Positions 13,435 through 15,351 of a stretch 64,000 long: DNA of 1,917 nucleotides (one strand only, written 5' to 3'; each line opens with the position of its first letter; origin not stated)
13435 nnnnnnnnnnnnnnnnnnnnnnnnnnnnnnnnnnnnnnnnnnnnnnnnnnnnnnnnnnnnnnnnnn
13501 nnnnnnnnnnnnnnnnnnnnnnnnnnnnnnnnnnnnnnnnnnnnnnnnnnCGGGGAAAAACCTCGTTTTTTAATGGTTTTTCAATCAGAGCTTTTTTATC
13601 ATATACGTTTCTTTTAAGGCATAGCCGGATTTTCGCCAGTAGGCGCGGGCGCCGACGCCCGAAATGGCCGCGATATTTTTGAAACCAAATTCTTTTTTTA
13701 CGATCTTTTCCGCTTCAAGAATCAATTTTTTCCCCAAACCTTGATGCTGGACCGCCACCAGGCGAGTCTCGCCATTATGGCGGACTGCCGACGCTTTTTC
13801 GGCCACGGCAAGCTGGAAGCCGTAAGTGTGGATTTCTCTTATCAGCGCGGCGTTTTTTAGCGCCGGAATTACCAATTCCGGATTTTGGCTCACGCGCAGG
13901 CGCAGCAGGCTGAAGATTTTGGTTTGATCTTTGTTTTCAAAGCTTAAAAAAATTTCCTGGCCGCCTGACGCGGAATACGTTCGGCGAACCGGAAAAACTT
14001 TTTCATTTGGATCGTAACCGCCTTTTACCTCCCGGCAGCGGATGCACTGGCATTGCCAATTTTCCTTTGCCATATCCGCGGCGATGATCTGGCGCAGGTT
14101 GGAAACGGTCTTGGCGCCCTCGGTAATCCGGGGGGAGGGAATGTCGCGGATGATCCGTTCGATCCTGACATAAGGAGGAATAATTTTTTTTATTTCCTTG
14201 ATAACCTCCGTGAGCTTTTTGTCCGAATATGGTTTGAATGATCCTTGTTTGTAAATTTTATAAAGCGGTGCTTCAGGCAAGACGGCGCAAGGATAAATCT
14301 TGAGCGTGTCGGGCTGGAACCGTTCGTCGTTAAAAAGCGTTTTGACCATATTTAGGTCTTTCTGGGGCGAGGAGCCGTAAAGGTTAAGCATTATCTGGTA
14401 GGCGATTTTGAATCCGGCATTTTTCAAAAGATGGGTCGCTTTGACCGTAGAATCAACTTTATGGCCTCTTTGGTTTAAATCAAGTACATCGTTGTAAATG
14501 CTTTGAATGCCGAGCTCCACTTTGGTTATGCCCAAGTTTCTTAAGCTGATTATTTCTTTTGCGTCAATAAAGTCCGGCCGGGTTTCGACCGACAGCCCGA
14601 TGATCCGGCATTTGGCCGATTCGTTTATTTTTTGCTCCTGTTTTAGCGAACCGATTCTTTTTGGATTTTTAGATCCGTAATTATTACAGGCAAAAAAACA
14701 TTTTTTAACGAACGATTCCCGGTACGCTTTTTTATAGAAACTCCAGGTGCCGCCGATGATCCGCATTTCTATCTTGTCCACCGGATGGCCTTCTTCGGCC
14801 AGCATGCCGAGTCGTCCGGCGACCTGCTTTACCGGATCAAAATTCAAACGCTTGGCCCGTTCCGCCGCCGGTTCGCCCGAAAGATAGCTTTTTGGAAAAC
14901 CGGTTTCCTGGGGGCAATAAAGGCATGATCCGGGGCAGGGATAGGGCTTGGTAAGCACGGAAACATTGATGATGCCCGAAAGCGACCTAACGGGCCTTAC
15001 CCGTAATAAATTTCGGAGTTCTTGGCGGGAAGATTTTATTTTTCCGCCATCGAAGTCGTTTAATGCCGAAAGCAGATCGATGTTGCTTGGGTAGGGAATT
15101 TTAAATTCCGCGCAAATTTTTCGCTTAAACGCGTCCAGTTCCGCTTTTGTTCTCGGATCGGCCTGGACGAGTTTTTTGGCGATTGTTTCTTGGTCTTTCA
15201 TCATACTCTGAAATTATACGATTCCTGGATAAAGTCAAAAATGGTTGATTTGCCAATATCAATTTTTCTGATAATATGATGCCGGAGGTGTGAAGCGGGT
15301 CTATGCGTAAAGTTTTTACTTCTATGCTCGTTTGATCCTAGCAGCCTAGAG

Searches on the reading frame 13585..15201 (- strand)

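Call 79: search_protein_families(library=pfam, proteins=[window:13585-15201:-], max_evalue=0.00001)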
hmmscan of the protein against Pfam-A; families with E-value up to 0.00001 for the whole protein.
window:13585-15201:- (538 aa): 3 families
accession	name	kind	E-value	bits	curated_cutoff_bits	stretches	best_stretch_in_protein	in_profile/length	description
PF16199.10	Radical_SAM_C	-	1.7e-19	70.2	31.9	1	297-378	1-84/85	Radical_SAM C-terminal domain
PF04055.27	Radical_SAM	-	2.8e-11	44.3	29.5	1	89-272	7-150/166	Radical SAM superfamily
PF23613.1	ELP3_N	-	1e-07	32.2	27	1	5-73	6-69/70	ELP3 N-terminal domain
